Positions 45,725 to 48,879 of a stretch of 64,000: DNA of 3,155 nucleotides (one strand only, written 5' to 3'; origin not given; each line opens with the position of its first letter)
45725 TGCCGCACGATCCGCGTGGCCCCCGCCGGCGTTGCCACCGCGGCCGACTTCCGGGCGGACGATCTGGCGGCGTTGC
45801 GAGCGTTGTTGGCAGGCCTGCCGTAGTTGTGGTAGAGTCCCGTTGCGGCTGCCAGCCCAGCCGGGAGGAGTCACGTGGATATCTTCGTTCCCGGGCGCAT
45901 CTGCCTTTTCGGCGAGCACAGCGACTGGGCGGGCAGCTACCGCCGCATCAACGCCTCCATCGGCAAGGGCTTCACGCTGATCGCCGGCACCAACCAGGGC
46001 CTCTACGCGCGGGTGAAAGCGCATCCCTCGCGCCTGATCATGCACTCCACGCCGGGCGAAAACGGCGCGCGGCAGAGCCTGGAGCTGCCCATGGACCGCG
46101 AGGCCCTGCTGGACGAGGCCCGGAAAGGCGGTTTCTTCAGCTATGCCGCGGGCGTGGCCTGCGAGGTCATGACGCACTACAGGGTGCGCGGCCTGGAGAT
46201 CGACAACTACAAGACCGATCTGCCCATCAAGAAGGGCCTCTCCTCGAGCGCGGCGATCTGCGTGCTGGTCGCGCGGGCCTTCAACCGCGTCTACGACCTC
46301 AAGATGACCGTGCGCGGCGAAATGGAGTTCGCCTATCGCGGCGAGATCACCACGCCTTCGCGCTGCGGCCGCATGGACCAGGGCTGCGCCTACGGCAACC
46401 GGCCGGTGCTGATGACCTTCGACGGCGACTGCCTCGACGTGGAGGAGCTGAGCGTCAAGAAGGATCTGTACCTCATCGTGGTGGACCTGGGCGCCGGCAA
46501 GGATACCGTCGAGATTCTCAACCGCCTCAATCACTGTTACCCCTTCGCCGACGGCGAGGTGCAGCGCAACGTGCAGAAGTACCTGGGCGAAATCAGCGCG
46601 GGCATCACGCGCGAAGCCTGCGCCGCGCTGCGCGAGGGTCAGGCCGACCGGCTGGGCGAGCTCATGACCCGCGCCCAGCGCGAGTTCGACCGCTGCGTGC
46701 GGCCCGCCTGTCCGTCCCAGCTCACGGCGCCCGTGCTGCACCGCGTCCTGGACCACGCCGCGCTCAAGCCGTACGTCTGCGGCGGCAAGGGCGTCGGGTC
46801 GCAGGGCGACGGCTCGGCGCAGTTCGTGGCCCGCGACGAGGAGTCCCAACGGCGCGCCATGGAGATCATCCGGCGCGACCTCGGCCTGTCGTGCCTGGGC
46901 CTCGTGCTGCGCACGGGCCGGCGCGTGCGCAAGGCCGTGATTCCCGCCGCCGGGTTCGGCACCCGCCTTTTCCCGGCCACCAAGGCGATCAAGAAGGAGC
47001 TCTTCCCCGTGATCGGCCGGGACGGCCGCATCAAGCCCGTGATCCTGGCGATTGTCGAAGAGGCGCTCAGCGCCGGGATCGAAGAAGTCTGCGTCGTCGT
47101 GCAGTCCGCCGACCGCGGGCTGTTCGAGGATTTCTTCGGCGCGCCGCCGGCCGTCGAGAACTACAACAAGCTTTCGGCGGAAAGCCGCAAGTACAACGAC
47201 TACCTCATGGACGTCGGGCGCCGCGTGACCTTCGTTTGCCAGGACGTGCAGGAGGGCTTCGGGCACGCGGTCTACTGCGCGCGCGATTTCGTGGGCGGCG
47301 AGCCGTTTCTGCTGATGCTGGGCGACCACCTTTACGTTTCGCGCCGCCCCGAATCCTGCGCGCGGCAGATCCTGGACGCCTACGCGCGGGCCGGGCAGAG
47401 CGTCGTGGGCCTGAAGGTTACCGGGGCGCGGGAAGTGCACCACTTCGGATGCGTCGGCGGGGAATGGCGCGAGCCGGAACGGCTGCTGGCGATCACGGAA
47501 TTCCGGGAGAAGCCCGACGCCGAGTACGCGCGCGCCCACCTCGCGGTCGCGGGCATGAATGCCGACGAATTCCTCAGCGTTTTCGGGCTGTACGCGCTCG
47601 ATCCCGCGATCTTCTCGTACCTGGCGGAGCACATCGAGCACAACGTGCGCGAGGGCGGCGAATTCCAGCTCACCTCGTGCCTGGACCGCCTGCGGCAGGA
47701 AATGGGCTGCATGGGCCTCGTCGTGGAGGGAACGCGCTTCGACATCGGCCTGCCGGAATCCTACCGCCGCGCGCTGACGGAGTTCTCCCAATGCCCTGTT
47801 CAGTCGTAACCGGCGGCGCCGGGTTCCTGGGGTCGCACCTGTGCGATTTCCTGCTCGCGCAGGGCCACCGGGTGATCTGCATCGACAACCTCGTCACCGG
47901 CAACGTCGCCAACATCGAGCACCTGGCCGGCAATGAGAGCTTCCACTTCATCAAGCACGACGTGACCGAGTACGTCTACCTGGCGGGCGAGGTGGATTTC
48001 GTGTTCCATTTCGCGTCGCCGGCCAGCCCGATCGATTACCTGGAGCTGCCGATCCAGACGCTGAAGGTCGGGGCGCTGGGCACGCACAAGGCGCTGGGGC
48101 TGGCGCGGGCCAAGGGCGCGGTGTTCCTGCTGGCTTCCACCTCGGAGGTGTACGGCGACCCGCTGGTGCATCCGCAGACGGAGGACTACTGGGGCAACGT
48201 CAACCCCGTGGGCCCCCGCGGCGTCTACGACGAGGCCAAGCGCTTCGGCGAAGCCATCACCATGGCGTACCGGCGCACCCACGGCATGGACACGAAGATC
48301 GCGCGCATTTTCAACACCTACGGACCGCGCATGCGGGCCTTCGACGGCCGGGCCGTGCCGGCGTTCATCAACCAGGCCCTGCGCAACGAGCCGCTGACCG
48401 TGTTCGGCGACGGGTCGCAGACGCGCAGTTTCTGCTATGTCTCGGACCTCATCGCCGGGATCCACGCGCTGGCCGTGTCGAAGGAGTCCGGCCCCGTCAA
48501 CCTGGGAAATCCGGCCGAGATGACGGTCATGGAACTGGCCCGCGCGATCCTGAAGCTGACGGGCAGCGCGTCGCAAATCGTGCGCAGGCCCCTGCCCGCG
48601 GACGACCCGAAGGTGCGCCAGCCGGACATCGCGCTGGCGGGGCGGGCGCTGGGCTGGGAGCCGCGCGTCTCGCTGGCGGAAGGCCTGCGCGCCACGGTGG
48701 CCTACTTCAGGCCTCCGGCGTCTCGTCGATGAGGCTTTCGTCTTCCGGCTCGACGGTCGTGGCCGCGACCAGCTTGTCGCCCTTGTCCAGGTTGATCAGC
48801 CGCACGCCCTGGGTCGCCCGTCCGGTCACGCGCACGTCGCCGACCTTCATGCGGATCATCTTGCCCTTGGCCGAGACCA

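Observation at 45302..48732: Compact sugar-nucleotide module with a HAD phosphatase (GmhB-like), a fused GHMP-kinase/nucleotidyltransferase and a UDP-xylose-synthase-like decarboxylase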

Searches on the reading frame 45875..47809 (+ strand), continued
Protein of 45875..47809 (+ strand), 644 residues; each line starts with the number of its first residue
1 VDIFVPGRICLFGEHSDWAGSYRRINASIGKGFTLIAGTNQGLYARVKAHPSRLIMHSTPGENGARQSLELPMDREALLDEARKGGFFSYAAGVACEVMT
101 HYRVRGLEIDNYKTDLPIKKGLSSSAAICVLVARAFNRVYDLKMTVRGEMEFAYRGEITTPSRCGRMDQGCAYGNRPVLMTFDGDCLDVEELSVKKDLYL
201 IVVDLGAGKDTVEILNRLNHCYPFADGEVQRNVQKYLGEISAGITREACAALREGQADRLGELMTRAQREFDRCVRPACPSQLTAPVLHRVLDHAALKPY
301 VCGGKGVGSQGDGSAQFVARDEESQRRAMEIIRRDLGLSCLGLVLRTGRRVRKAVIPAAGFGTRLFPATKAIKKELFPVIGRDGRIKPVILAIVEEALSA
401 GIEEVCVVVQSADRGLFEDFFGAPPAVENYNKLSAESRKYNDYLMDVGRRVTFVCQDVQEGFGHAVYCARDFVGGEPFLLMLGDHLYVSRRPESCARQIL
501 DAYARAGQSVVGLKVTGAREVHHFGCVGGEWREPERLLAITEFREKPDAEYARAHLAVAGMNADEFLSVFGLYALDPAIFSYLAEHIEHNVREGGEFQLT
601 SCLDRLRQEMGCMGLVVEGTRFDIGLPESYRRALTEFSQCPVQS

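Call 48: search_protein_families(library=pfam, proteins=[L049:6986-8791:+, L051:6986-8788:+, L043:9076-9753:+, L043:5035-6495:+, L035:7189-8163:+, L016:4563-6977:+, L030:8924-9850:+, L049:8830-9798:+, L051:5622-6866:-, L051:4867-5640:-], max_evalue=0.001)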
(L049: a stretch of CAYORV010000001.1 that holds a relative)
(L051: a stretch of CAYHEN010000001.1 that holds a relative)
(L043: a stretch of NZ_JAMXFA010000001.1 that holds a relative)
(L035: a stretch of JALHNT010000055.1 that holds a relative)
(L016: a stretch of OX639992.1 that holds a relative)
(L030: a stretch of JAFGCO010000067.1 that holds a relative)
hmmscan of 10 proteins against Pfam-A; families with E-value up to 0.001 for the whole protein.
L049:6986-8791:+ (601 aa): 6 families
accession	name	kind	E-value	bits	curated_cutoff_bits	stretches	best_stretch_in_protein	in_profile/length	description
PF00483.29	NTP_transferase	-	2.1e-31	109.8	21.2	1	360-585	2-232/245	Nucleotidyl transferase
PF00288.32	GHMP_kinases_N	-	4.9e-12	46.3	22.3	1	92-178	2-84/87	GHMP kinases N terminal domain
PF01128.25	IspD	-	7e-09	36.2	27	1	358-445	1-83/221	2-C-methyl-D-erythritol 4-phosphate cytidylyltransferase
PF12804.13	NTP_transf_3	-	1.5e-06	28.9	27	1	360-447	1-76/160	MobA-like NTP transferase domain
PF02348.25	CTP_transf_3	-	1.5e-05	25.4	22.6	1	380-418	16-54/217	Cytidylyltransferase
PF10509.15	GalKase_gal_bdg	-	0.00046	20.1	23.1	1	8-27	14-33/49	Galactokinase galactose-binding signature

L051:6986-8788:+ (600 aa): 5 families
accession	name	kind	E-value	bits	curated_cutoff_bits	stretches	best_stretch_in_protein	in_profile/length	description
PF00483.29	NTP_transferase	-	7.8e-26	91.6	21.2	1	360-589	1-235/245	Nucleotidyl transferase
PF00288.32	GHMP_kinases_N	-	1.1e-14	54.9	22.3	1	95-178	5-84/87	GHMP kinases N terminal domain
PF01128.25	IspD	-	3.1e-08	34.1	27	1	360-451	2-88/221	2-C-methyl-D-erythritol 4-phosphate cytidylyltransferase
PF12804.13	NTP_transf_3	-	3.2e-06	27.8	27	1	361-439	1-68/160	MobA-like NTP transferase domain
PF10509.15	GalKase_gal_bdg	-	0.00053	20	23.1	0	9-27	15-33/49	Galactokinase galactose-binding signature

L043:9076-9753:+ (225 aa): 0 families

L043:5035-6495:+ (486 aa): 1 family
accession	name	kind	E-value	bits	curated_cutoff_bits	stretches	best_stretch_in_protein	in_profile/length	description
PF12770.12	CHAT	-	6e-67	226.5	24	1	188-484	3-289/289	CHAT domain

L035:7189-8163:+ (324 aa): 1 family
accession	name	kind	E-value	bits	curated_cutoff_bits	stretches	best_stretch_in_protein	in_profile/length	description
PF00459.30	Inositol_P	-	1.9e-43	149.4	27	1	19-319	14-269/271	Inositol monophosphatase family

L016:4563-6977:+ (804 aa): 7 families
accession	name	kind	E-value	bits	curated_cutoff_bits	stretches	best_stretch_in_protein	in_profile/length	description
PF14559.12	TPR_19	-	1.6e-07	31.9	25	0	532-583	4-55/68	Tetratricopeptide repeat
PF13174.12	TPR_6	-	1.6e-07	31.9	26.3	0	590-615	1-26/33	Tetratricopeptide repeat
PF13432.12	TPR_16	-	2e-07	31.8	32.7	1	562-615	6-57/65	Tetratricopeptide repeat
PF07719.23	TPR_2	-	2.5e-05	24.5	27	0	589-613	1-25/34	Tetratricopeptide repeat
PF00515.34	TPR_1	-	0.00019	21.5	27.8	0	590-612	2-24/34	Tetratricopeptide repeat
PF09976.15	TPR_21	-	0.00025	21.3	25.5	1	518-620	76-177/193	Tetratricopeptide repeat-like domain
PF13181.12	TPR_8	-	0.00065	20.1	25.7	0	590-613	2-25/34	Tetratricopeptide repeat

L030:8924-9850:+ (308 aa): 0 families

L049:8830-9798:+ (322 aa): 4 families
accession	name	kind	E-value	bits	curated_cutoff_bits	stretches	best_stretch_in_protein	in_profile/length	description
PF00535.33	Glycos_transf_2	-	4e-18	66.3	23.3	1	7-130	1-131/168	Glycosyl transferase family 2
PF13641.12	Glyco_tranf_2_3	-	2.7e-15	57.5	27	1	6-218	3-225/230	Glycosyltransferase like family 2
PF13632.12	Glyco_trans_2_3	-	3.5e-10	40.5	27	1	82-278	2-197/198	Glycosyl transferase family group 2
PF10111.15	Glyco_tranf_2_2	-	1.7e-05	24.9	27.3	1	20-103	17-106/276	Glycosyltransferase like family 2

L051:5622-6866:- (414 aa): 2 families
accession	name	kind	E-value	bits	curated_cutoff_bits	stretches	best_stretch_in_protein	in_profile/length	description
PF00016.26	RuBisCO_large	-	1.8e-49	169.1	30.1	1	134-410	2-299/299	Ribulose bisphosphate carboxylase large chain, catalytic domain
PF02788.21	RuBisCO_large_N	-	1.7e-10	41.6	20.7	1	11-123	8-120/120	Ribulose bisphosphate carboxylase large chain, N-terminal domain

L051:4867-5640:- (257 aa): 0 families

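Call 54: search_solved_structures(query=L019:6015-6977:+, max_evalue=1e-30)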
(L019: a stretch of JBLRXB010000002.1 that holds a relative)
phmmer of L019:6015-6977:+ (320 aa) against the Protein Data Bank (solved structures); distinct sequences matched with E-value up to 1e-30: 20.
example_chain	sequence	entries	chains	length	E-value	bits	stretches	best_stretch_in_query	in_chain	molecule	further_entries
5u4q_A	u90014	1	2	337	1.1e-118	399.2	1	1-318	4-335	dTDP-glucose 4,6-dehydratase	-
6zl6_A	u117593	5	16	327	7.9e-55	189.5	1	1-313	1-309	Epimerase domain-containing protein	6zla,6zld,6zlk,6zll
6zlj_A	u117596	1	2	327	2.8e-54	187.7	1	1-313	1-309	Epimerase domain-containing protein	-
10ke_A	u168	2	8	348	4e-43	151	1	2-317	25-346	Capsular polysaccharide biosynthesis protein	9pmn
3ruc_A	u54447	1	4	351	8.8e-43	149.9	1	4-315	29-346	WbgU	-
1sb8_A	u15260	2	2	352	2.4e-42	148.5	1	4-315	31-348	wbpP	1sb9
3ru7_A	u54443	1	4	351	5.2e-42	147.4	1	4-316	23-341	WbgU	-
6kv9_A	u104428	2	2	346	5.3e-42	147.4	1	3-315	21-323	MoeE5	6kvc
3ru9_A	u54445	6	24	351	6.1e-42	147.2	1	4-315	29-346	WbgU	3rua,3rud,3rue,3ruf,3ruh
3lu1_A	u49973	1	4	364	6.8e-42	147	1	4-315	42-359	WbgU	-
4zrm_A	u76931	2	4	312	3.3e-38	134.9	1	1-316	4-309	UDP-glucose 4-epimerase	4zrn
7ys8_A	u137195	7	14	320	3.6e-38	134.7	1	1-318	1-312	UDP-glucose 4-epimerase | UDP-glucose 4-epimerase along with EC 5.1.3.2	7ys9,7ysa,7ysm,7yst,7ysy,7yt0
3icp_A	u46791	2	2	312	1.8e-34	122.6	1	1-310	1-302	NAD-dependent epimerase/dehydratase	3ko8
3aw9_A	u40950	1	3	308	2.4e-33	118.9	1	1-310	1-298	NAD-dependent epimerase/dehydratase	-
6wjb_A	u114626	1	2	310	3.3e-32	115.2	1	2-310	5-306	NAD-dependent epimerase/dehydratase family protein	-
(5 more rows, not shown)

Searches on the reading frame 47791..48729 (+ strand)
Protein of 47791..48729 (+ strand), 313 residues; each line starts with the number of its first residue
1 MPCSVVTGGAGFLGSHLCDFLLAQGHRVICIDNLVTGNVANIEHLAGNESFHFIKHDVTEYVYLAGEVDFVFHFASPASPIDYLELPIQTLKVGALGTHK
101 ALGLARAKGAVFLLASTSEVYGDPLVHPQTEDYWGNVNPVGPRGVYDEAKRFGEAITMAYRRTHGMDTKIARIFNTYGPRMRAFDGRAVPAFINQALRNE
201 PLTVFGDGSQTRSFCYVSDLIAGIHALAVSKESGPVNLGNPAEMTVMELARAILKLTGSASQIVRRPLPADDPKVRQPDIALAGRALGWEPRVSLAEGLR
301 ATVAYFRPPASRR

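Call 3: search_protein_families(library=pfam, proteins=[window:47791-48729:+], max_evalue=0.01)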
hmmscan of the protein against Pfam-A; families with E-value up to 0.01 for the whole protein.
seq(313 aa): 7 families
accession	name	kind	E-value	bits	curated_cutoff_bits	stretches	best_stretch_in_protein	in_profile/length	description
PF01370.27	Epimerase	-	1.1e-50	172.8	20.9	1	5-237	2-238/240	NAD dependent epimerase/dehydratase family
PF16363.11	GDP_Man_Dehyd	-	3.3e-50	171.9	27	1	6-301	2-331/332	GDP-mannose 4,6 dehydratase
PF01073.25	3Beta_HSD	-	3.6e-09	36.5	22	1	5-230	1-230/280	3-beta hydroxysteroid dehydrogenase/isomerase family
PF04321.23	RmlD_sub_bind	-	4.7e-09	36.2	27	1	5-265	4-239/287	RmlD substrate binding domain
PF07993.18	NAD_binding_4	-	2.5e-07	30.5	20.1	1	61-175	82-206/258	Male sterility protein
PF02719.21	Polysacc_synt_2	-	5.1e-06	26.3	20.2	0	140-261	132-251/293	Polysaccharide biosynthesis protein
PF00106.31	adh_short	-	0.001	19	26.6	1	5-61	4-61/195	short chain dehydrogenase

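Call 4: search_protein_families(library=ncbifam, proteins=[window:47791-48729:+], max_evalue=0.01)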
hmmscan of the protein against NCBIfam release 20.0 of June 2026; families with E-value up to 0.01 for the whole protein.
seq(313 aa): 25 families
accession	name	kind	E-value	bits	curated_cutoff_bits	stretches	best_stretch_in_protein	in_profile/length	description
TIGR01181.1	dTDP_gluc_dehyt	equivalog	3e-39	135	365.1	1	5-307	3-312/321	dTDP-glucose 4,6-dehydratase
TIGR04180.1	EDH_00030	hypoth_equivalog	5.5e-28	97.9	475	1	5-264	2-263/297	NAD-dependent 4,6-dehydratase LegB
TIGR01179.1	galE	equivalog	9.2e-27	93.7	262.3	1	5-296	3-315/332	UDP-glucose 4-epimerase GalE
NF007582.0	PRK10217.1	equivalog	2.3e-25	89.5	698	1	5-306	5-331/355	dTDP-glucose 4,6-dehydratase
NF008872.0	PRK11908.1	equivalog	9.1e-23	80.8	294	1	6-258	6-272/349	bifunctional UDP-4-keto-pentose/UDP-xylose synthase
NF005998.1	PRK08125.1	equivalog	5.1e-21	74.7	777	1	6-256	320-584/649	bifunctional UDP-4-amino-4-deoxy-L-arabinose formyltransferase/UDP-glucuronic acid oxidase ArnA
NF011728.1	PRK15181.1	equivalog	2.2e-20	72.9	760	1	5-306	19-337/348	Vi polysaccharide biosynthesis UDP-N-acetylglucosaminuronic acid C-4 epimerase TviC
NF007490.0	PRK10084.1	subfamily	6.8e-20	71.4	649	1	5-306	4-334/361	dTDP-glucose 4,6-dehydratase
TIGR02197.1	heptose_epim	equivalog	1.6e-19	70.2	274.6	1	5-271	2-274/316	ADP-glyceromanno-heptose 6-epimerase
NF047922.1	GDPFucSynFcl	equivalog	1.8e-15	57.2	500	1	7-306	8-301/308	GDP-L-fucose synthase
NF007956.0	PRK10675.1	subfamily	6.5e-14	51.8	394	1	5-297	4-320/338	UDP-glucose 4-epimerase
TIGR02622.1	CDP_4_6_dhtase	equivalog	1.8e-10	40.5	278.45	1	5-308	8-332/352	CDP-glucose 4,6-dehydratase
TIGR01777.1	yfcH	hypoth_equivalog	8.4e-10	38.7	207.35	2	205-257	188-241/292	TIGR01777 family oxidoreductase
TIGR01472.1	gmd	equivalog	3.2e-09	36.4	415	1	5-228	4-239/342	GDP-mannose 4,6-dehydratase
NF042422.1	oxyalk_red_OleD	equivalog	5e-09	36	580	1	5-118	4-111/329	2-alkyl-3-oxoalkanoate reductase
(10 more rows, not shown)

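Call 6: search_solved_structures(query=window:47791-48729:+, max_evalue=1e-20)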
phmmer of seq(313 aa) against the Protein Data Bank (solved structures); distinct sequences matched with E-value up to 1e-20: 44.
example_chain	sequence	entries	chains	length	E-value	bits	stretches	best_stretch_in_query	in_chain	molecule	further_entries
4gll_A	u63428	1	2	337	4.7e-108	364.3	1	5-308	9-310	UDP-glucuronic acid decarboxylase 1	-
2b69_A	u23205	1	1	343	4.9e-108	364.2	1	5-308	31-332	UDP-glucuronate decarboxylase 1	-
4m55_A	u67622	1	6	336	2.3e-107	362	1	5-308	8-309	UDP-glucuronic acid decarboxylase 1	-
4lk3_A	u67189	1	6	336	3.2e-107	361.5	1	5-308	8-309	UDP-glucuronic acid decarboxylase 1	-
7ys8_A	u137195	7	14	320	5.5e-41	144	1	4-308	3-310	UDP-glucose 4-epimerase | UDP-glucose 4-epimerase along with EC 5.1.3.2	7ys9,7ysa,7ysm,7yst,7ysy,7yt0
4zrm_A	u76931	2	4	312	3.9e-40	141.2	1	5-308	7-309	UDP-glucose 4-epimerase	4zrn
8vr2_A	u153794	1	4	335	2.9e-39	138.3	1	6-304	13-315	NAD-dependent epimerase/dehydratase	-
8rdg_A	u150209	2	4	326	3.7e-36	128.1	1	5-304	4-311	SDR family NAD(P)-dependent oxidoreductase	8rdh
8rdi_A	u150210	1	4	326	1.3e-35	126.3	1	5-304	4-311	SDR family NAD(P)-dependent oxidoreductase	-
6zl6_A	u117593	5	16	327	2.9e-34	121.9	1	5-307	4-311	Epimerase domain-containing protein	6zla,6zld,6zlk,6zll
6pmh_A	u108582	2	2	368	4.4e-34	121.3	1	3-306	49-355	UDP-glucose 4-epimerase related protein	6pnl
6zlj_A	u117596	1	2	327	5.2e-34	121.1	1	5-307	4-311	Epimerase domain-containing protein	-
8shh_A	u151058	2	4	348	1.6e-31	112.9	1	2-308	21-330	dTDP-glucose 4,6-dehydratase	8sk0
6wjb_A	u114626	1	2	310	1e-30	110.3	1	5-299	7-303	NAD-dependent epimerase/dehydratase family protein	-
6wj9_A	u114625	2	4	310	4.1e-30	108.3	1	5-299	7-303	NAD-dependent epimerase/dehydratase family protein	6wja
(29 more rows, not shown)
